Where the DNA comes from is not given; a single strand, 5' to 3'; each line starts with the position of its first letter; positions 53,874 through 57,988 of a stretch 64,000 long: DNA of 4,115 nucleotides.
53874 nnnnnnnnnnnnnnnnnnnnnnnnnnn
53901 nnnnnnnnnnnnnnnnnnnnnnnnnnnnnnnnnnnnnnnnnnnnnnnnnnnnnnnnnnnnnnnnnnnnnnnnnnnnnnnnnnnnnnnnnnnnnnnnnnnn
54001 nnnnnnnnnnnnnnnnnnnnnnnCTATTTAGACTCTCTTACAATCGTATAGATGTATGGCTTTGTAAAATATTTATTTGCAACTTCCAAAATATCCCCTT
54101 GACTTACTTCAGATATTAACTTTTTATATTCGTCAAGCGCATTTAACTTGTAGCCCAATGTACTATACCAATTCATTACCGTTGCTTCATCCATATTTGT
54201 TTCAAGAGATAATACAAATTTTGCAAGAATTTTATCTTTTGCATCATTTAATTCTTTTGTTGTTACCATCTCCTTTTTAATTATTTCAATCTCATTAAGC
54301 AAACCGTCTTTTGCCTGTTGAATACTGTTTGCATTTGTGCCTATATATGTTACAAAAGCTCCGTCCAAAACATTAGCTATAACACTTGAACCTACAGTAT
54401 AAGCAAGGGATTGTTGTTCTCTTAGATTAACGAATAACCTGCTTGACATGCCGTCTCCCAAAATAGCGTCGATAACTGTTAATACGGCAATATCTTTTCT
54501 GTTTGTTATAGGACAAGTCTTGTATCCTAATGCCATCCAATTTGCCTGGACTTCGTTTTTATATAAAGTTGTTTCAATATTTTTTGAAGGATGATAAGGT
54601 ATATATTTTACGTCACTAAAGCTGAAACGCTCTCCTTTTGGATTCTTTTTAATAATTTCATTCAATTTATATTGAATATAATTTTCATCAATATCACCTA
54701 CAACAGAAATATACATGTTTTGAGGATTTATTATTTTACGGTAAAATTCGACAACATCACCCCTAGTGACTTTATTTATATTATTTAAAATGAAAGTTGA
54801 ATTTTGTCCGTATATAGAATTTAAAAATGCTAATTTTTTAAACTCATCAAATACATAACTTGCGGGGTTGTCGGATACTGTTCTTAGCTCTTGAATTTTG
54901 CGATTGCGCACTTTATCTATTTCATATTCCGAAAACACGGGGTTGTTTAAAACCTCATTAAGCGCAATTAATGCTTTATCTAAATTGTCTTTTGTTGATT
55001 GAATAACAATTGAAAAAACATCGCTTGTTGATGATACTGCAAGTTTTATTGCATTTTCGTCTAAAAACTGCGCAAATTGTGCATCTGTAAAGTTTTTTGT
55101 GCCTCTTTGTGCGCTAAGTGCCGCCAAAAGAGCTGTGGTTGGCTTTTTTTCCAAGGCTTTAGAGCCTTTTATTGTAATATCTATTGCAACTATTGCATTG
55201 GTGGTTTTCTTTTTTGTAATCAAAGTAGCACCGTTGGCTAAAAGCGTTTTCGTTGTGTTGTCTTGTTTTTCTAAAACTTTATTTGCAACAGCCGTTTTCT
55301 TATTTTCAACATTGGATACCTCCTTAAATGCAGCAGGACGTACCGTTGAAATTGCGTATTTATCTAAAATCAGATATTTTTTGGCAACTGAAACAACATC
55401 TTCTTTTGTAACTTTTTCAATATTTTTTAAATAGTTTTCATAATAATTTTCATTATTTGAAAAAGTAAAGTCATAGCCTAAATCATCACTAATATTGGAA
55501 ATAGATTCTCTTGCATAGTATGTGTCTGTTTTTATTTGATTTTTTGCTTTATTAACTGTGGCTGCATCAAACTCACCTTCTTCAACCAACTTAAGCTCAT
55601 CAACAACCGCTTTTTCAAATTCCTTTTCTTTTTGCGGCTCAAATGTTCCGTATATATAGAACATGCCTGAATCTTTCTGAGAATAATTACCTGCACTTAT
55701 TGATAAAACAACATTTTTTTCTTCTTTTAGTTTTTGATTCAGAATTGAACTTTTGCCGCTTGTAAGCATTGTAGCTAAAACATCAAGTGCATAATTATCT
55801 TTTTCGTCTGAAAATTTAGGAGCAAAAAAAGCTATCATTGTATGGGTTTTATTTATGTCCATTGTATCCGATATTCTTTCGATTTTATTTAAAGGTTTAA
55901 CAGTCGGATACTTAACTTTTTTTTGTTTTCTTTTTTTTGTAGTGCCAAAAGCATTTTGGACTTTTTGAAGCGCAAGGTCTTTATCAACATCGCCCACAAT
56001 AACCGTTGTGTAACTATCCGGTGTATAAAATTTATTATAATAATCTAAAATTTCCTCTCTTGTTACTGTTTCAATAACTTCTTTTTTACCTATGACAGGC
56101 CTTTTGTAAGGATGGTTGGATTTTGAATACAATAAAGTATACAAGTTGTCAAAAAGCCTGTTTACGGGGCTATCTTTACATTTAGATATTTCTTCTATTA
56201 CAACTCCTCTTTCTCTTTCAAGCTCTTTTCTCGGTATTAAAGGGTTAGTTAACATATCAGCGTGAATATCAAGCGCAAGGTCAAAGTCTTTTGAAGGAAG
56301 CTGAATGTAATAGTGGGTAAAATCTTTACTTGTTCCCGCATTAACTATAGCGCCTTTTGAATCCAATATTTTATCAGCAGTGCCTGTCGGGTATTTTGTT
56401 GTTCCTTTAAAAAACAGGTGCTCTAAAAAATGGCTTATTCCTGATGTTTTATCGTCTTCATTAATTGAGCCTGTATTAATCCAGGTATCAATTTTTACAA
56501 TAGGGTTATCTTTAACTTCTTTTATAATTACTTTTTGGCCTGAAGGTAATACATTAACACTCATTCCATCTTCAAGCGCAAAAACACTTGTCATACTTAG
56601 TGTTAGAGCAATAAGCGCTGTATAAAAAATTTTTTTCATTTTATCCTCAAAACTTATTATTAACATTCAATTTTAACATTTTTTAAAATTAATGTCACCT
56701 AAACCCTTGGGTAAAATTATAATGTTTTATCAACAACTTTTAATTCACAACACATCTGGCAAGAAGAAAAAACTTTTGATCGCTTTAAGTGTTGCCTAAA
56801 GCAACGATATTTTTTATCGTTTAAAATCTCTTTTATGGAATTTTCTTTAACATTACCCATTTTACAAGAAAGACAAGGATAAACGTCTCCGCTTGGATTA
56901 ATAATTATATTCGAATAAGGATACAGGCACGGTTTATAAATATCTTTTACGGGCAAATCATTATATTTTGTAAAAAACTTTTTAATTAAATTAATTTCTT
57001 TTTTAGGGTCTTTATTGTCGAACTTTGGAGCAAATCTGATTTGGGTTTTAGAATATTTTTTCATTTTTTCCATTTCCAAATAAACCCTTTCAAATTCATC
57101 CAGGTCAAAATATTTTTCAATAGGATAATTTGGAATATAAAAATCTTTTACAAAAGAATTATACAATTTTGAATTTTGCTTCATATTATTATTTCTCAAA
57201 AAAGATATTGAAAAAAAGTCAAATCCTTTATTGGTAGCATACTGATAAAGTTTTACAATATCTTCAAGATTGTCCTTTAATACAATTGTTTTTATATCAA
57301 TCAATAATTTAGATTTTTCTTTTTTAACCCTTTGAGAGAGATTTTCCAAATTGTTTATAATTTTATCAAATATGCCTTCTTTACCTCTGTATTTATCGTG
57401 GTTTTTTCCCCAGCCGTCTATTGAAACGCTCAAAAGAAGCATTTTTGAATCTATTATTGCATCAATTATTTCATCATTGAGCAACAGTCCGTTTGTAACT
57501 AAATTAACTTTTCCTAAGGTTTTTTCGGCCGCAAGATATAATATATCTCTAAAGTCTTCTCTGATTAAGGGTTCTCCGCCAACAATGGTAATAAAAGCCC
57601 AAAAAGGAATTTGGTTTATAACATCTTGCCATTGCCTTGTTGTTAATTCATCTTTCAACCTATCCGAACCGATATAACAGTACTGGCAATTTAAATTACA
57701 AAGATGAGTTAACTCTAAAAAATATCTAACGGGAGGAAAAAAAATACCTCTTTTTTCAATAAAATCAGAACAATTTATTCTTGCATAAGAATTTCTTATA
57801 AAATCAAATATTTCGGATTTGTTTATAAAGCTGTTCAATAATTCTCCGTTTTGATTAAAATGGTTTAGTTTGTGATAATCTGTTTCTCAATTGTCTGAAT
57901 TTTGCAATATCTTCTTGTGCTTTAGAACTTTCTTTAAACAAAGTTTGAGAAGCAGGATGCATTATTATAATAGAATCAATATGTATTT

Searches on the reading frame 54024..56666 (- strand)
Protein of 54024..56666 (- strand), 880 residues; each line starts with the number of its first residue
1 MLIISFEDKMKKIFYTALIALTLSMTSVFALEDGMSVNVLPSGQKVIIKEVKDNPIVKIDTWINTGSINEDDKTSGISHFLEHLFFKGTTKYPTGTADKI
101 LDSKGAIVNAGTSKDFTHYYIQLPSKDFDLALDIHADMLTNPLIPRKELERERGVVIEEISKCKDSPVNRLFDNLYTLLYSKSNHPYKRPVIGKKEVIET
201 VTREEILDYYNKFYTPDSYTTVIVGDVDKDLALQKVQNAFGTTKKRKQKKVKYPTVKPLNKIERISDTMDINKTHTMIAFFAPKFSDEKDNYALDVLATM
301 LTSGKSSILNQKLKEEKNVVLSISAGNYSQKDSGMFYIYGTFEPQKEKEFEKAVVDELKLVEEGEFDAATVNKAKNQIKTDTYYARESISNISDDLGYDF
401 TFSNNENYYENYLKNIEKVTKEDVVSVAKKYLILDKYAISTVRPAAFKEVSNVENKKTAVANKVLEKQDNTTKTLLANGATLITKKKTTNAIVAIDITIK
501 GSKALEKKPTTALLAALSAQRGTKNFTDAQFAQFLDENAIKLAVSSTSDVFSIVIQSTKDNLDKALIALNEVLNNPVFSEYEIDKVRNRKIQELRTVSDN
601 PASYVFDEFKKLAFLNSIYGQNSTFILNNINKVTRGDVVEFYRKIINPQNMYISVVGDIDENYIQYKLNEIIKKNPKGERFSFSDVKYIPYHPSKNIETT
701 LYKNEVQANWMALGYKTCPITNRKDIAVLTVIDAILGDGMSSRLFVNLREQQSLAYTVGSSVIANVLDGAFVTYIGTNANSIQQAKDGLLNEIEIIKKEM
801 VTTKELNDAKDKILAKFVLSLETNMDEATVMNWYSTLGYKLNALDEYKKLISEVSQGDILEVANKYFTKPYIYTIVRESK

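Call 45: search_protein_families(library=pfam, proteins=[window:54024-56666:-], max_evalue=0.001)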
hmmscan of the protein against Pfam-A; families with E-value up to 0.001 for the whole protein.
window:54024-56666:- (880 aa): 2 families
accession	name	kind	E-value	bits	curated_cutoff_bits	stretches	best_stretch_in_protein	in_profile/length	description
PF05193.26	Peptidase_M16_C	-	1.4e-73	247.1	23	2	201-377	2-180/181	Peptidase M16 inactive domain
PF00675.25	Peptidase_M16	-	6.4e-45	153.1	22.3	2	46-183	2-139/149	Insulinase (Peptidase family M16)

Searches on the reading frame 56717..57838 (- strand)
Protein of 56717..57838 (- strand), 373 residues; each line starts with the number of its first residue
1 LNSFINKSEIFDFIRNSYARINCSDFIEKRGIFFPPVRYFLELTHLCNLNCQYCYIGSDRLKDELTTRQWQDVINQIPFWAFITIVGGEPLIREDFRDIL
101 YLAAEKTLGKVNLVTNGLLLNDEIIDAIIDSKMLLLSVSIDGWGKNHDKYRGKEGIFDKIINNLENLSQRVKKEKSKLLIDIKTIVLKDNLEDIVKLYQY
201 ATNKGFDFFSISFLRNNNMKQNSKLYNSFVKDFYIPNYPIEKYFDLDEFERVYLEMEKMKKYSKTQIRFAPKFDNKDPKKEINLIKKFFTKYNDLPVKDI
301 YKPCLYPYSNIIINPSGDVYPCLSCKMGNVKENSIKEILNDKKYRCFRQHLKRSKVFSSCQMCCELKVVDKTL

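Call 90: search_protein_families(library=pfam, proteins=[window:56717-57838:-], max_evalue=0.00001)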
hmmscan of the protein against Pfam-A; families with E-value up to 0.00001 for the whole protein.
window:56717-57838:- (373 aa): 2 families
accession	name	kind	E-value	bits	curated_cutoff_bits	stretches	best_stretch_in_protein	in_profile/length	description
PF04055.27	Radical_SAM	-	2.2e-21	77.2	29.5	1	42-200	2-165/166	Radical SAM superfamily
PF13186.11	SPASM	-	1.4e-13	51.3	21.5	1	304-363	1-66/67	Iron-sulfur cluster-binding domain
